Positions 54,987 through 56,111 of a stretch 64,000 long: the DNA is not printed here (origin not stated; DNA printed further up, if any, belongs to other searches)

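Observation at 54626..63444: Self-contained 10-gene type II FAS/PKS-like operon with private ACP, PPTase and glycerolipid-type acyltransferase, an ACAD, and no enoyl-ACP reductase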

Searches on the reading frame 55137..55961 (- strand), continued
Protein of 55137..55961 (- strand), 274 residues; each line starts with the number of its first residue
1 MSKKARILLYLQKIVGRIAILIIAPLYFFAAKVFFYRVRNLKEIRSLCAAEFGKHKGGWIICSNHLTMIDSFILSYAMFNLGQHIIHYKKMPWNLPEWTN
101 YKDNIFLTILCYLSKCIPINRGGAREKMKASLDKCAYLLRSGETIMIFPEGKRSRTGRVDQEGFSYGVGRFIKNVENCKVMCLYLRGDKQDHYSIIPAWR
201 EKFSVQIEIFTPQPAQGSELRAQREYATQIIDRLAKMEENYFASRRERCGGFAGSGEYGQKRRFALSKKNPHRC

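Call 34: find_encoding_contigs(protein=P0146, flank=10000, max_places=1)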
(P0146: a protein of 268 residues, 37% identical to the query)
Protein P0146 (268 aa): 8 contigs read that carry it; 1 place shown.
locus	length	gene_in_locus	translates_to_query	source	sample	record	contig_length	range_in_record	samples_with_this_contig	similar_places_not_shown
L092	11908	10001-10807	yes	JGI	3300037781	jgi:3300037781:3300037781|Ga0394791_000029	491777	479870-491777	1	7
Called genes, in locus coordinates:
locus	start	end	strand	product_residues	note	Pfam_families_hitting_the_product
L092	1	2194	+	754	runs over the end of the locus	PF08298:AAA_PrkA, PF06798:PrkA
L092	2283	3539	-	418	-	-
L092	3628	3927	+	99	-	-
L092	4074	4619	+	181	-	PF05198:IF3_N, PF14877:mIF3 (faint), PF00707:IF3_C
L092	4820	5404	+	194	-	-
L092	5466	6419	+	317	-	PF13793:Pribosyltran_N, PF00156:Pribosyltran, PF14572:Pribosyl_synth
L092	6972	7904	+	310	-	PF00106:adh_short (weak), PF12241:Enoyl_reductase (faint), PF00106:adh_short, PF13561:adh_short_C2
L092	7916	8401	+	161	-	PF22817:ApeP-like (weak), PF07977:FabA, PF22818:ApeI-like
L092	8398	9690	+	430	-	PF00109:ketoacyl-synt, PF02801:Ketoacyl-synt_C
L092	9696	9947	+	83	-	PF00550:PP-binding (weak)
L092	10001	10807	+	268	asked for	PF01553:Acyltransferase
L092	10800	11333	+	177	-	PF01648:ACPS (faint)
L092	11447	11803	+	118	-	-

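Call 36: search_protein_families(library=ncbifam, proteins=[L091:4692-5627:+, L089:6949-7920:+, L087:4935-5882:+, L091:6627-7214:+, L091:7929-8393:+], max_evalue=0.00001)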
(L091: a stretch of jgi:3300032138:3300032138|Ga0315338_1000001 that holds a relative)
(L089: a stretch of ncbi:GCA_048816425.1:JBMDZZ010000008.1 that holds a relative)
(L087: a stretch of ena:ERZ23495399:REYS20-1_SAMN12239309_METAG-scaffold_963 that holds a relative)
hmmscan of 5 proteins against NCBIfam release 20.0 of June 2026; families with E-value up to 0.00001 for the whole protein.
L091:4692-5627:+ (311 aa): 176 families (the best 25 are shown)
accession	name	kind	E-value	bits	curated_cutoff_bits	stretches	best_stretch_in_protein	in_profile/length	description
NF005975.0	PRK08063.1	equivalog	1.7e-32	112.7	328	2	176-306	116-246/250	enoyl-[acyl-carrier-protein] reductase FabL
NF005559.1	PRK07231.1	subfamily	5.4e-28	98.1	215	2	164-306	102-247/249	glucose 1-dehydrogenase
NF009466.0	PRK12826.1-2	subfamily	7.7e-23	81.2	222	1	195-307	135-245/248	3-oxoacyl-ACP reductase FabG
NF005067.0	PRK06484.1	equivalog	1.6e-22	79.7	713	1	196-305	400-510/524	short chain dehydrogenase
NF004818.0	PRK06172.1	equivalog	2.2e-22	79.6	336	1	199-305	142-249/253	SDR family oxidoreductase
NF004791.0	PRK06138.1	equivalog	2.3e-22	79.5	312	1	196-307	135-250/252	SDR family oxidoreductase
NF053701.1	CsHdxCHCADhChcB2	equivalog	3.2e-22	79.3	350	1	206-305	144-241/245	cis-4-hydroxycyclohexanecarboxylate dehydrogenase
NF005449.0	PRK07041.1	equivalog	5.4e-22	78.8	257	2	213-308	146-239/240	SDR family oxidoreductase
NF004778.0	PRK06124.1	equivalog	6.1e-22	78.3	303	1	190-306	136-252/256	SDR family oxidoreductase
NF052558.1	MBtsdlDhBudC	equivalog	8.2e-22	78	270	1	210-306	145-241/250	meso-2,3-butanediol dehydrogenase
NF005681.0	PRK07478.1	subfamily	8.1e-21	74.5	267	1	194-308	137-251/254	SDR family oxidoreductase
TIGR01830.1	3oxo_ACP_reduc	equivalog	9e-21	74.7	297.75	1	195-305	129-237/239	3-oxoacyl-[acyl-carrier-protein] reductase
NF006267.0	PRK08416.1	equivalog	1.8e-20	73.7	369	1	195-306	146-257/260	enoyl-ACP reductase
NF005752.0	PRK07576.1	subfamily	2.5e-20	72.9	321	1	193-309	136-253/271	SDR family oxidoreductase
NF047420.2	EF_P_mod_YmfI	equivalog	6.3e-20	71.9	238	1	214-305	145-234/236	elongation factor P 5-aminopentanone reductase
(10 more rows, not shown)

L089:6949-7920:+ (323 aa): 180 families (the best 25 are shown)
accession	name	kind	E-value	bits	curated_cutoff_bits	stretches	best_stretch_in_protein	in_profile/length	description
NF005975.0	PRK08063.1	equivalog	1.8e-37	129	328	2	173-319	101-247/250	enoyl-[acyl-carrier-protein] reductase FabL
NF005559.1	PRK07231.1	subfamily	2e-29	102.8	215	1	174-318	101-247/249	glucose 1-dehydrogenase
NF009464.0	PRK12824.1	subfamily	1.6e-26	93.5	269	1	168-319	91-243/245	3-oxoacyl-ACP reductase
NF005067.0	PRK06484.1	equivalog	1.8e-26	92.8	713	1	199-317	392-510/524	short chain dehydrogenase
TIGR01830.1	3oxo_ACP_reduc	equivalog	6.8e-25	88.2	297.75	1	172-317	91-237/239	3-oxoacyl-[acyl-carrier-protein] reductase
NF047420.2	EF_P_mod_YmfI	equivalog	2.7e-24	86.2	238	1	174-317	93-234/236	elongation factor P 5-aminopentanone reductase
NF004197.0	PRK05653.1-1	equivalog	2.8e-23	82.8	332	1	169-318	96-246/249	3-oxoacyl-ACP reductase FabG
NF006693.0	PRK09242.1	equivalog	7.3e-23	81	328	2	224-317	159-252/258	SDR family oxidoreductase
NF009466.0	PRK12826.1-2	subfamily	1.6e-22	80.2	222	1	173-319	101-245/248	3-oxoacyl-ACP reductase FabG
NF052558.1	MBtsdlDhBudC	equivalog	5.6e-22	78.5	270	1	221-323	144-246/250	meso-2,3-butanediol dehydrogenase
NF005753.0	PRK07577.1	equivalog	5.8e-22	78.4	310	1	200-321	113-235/237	SDR family oxidoreductase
NF005075.0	PRK06500.1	equivalog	8.7e-22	77.7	336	1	173-318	99-246/249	SDR family oxidoreductase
NF009384.0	PRK12743.1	equivalog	1.2e-21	77.1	264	1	125-319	55-248/258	SDR family oxidoreductase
NF005893.0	PRK07856.1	equivalog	1.5e-21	76.8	255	1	205-317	129-240/255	SDR family oxidoreductase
NF004791.0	PRK06138.1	equivalog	2e-21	76.4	312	1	207-318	134-249/252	SDR family oxidoreductase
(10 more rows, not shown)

L087:4935-5882:+ (315 aa): 174 families (the best 25 are shown)
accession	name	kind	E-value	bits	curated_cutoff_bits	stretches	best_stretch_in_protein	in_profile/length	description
NF005975.0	PRK08063.1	equivalog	2e-32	112.5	328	2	167-311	102-246/250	enoyl-[acyl-carrier-protein] reductase FabL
NF005559.1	PRK07231.1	subfamily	4.1e-25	88.7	215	2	180-311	114-247/249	glucose 1-dehydrogenase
NF009466.0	PRK12826.1-2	subfamily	6.7e-24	84.7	222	1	196-312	131-245/248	3-oxoacyl-ACP reductase FabG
NF006267.0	PRK08416.1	equivalog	1.2e-22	80.8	369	1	197-311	143-257/260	enoyl-ACP reductase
NF004791.0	PRK06138.1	equivalog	2.6e-22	79.4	312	1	201-313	135-251/252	SDR family oxidoreductase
TIGR01830.1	3oxo_ACP_reduc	equivalog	3.8e-22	79.2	297.75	2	181-310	110-237/239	3-oxoacyl-[acyl-carrier-protein] reductase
NF053701.1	CsHdxCHCADhChcB2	equivalog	5.4e-22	78.5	350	1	201-310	134-241/245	cis-4-hydroxycyclohexanecarboxylate dehydrogenase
NF005449.0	PRK07041.1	equivalog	1.7e-21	77.2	257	1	218-313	146-239/240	SDR family oxidoreductase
NF004818.0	PRK06172.1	equivalog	1e-20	74.2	336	1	201-311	139-250/253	SDR family oxidoreductase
NF005067.0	PRK06484.1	equivalog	2.2e-20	72.7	713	1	197-310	396-510/524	short chain dehydrogenase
NF052558.1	MBtsdlDhBudC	equivalog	3.2e-20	72.8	270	1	215-311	145-241/250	meso-2,3-butanediol dehydrogenase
NF005752.0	PRK07576.1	subfamily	4e-20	72.2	321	1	196-313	134-252/271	SDR family oxidoreductase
NF009468.0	PRK12826.1-4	equivalog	4.2e-20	72.5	318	1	207-311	145-247/256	SDR family oxidoreductase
NF047420.2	EF_P_mod_YmfI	equivalog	1.8e-19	70.4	238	1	219-310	145-234/236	elongation factor P 5-aminopentanone reductase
NF009384.0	PRK12743.1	equivalog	3.2e-19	69.1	264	1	188-311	129-247/258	SDR family oxidoreductase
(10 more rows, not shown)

L091:6627-7214:+ (195 aa): 5 families
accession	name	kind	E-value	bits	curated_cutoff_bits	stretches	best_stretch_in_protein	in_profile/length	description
NF003509.0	PRK05174.1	equivalog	2.1e-60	203.4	124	1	8-174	4-167/172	bifunctional 3-hydroxydecanoyl-ACP dehydratase/trans-2-decenoyl-ACP isomerase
TIGR01749.1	fabA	equivalog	1.1e-48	165.4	238.15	1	9-173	2-163/169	3-hydroxyacyl-[acyl-carrier-protein] dehydratase FabA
NF000582.1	PRK00006.1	equivalog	1.7e-11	44.2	113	1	40-160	14-126/137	3-hydroxyacyl-ACP dehydratase FabZ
TIGR01750.1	fabZ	equivalog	2.7e-11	43.5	155.15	1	40-158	15-134/141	3-hydroxyacyl-ACP dehydratase FabZ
NF009667.0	PRK13188.1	equivalog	1.3e-09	37.3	465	1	39-98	334-389/464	bifunctional UDP-3-O-[3-hydroxymyristoyl] N-acetylglucosamine deacetylase/3-hydroxyacyl-ACP dehydratase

L091:7929-8393:+ (154 aa): 6 families
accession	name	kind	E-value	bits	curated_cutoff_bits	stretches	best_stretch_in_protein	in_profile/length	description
NF009667.0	PRK13188.1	equivalog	1.6e-21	76.5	465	1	7-145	321-453/464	bifunctional UDP-3-O-[3-hydroxymyristoyl] N-acetylglucosamine deacetylase/3-hydroxyacyl-ACP dehydratase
TIGR01750.1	fabZ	equivalog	7.9e-19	67.9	155.15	1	10-148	4-138/141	3-hydroxyacyl-ACP dehydratase FabZ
NF000582.1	PRK00006.1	equivalog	1.2e-18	67.4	113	1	10-148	3-134/137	3-hydroxyacyl-ACP dehydratase FabZ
NF003509.0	PRK05174.1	equivalog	1.2e-07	31.7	124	1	39-146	58-153/172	bifunctional 3-hydroxydecanoyl-ACP dehydratase/trans-2-decenoyl-ACP isomerase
NF058663.1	cispen_cyc_AmcE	equivalog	4.6e-06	26.8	140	1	11-120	8-112/153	cispentacin biosynthesis cyclizing decarboxylase AmcE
TIGR01749.1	fabA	equivalog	5.6e-06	26.4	238.15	1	38-147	54-151/169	3-hydroxyacyl-[acyl-carrier-protein] dehydratase FabA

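Call 39: find_encoding_contigs(protein=P0358, flank=10000, max_places=1)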
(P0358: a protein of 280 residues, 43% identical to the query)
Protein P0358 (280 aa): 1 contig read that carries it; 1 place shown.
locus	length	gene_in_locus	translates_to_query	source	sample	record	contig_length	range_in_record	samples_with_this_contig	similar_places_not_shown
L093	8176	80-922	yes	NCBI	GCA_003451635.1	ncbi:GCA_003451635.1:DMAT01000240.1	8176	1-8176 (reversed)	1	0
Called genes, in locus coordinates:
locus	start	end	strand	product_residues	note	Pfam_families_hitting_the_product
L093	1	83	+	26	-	?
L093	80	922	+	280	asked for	PF01553:Acyltransferase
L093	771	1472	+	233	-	PF01648:ACPS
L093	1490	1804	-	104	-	PF03992:ABM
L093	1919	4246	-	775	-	PF20968:MASE8, PF00989:PAS, PF08447:PAS_3 (faint), PF08448:PAS_4 (weak), PF13426:PAS_9, PF00512:HisKA (weak), PF02518:HATPase_c, PF00072:Response_reg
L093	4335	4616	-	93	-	PF00216:Bac_DNA_binding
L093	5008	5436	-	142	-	PF13801:Metal_resist, PF07813:LTXXQ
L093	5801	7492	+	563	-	-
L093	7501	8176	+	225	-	PF00072:Response_reg, PF00158:Sigma54_activat, PF14532:Sigma54_activ_2 (weak)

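Call 41: find_related_loci(query=A2, collection=metagenome_contigs, flank=10000)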
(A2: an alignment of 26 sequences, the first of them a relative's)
Query A2 (254 aa) in metagenome_contigs; peptide patterns used: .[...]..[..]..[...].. (x = any residue, [..] = any of these).
600 stretches matched a pattern (row limit reached: there are more); 599 encode a relative of the query (tblastn E <= 1e-3); the best 80 are kept; 80 distinct loci.
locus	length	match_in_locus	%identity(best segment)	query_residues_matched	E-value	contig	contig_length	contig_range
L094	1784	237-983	63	5-253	2e-123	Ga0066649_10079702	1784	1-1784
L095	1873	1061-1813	62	4-254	7e-119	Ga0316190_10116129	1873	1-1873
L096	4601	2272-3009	58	7-252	3e-103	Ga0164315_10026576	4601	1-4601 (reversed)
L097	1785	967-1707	57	5-251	6e-99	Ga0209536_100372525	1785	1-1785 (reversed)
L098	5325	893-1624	46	9-251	4e-78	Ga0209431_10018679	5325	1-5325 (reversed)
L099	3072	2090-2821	42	7-250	5e-75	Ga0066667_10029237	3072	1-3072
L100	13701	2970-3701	42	7-250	2e-74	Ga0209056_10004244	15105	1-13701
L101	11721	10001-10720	42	14-254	5e-73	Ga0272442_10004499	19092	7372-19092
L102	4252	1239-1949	43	14-250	1e-72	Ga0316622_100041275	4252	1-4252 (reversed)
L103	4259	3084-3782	44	17-250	3e-72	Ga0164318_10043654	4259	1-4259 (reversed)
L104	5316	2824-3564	41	8-254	3e-72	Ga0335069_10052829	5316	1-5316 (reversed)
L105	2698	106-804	44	17-250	9e-73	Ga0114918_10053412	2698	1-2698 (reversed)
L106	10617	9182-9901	43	8-247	8e-72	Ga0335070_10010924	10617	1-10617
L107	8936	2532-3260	42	8-250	2e-71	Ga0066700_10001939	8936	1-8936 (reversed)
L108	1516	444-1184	44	8-254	3e-75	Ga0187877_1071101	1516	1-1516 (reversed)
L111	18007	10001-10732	44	4-250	5e-71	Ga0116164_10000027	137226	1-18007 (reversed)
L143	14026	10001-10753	41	4-254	1e-68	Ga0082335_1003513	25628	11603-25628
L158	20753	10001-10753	42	4-254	4e-68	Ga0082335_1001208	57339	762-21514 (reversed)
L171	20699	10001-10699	43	17-250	5e-68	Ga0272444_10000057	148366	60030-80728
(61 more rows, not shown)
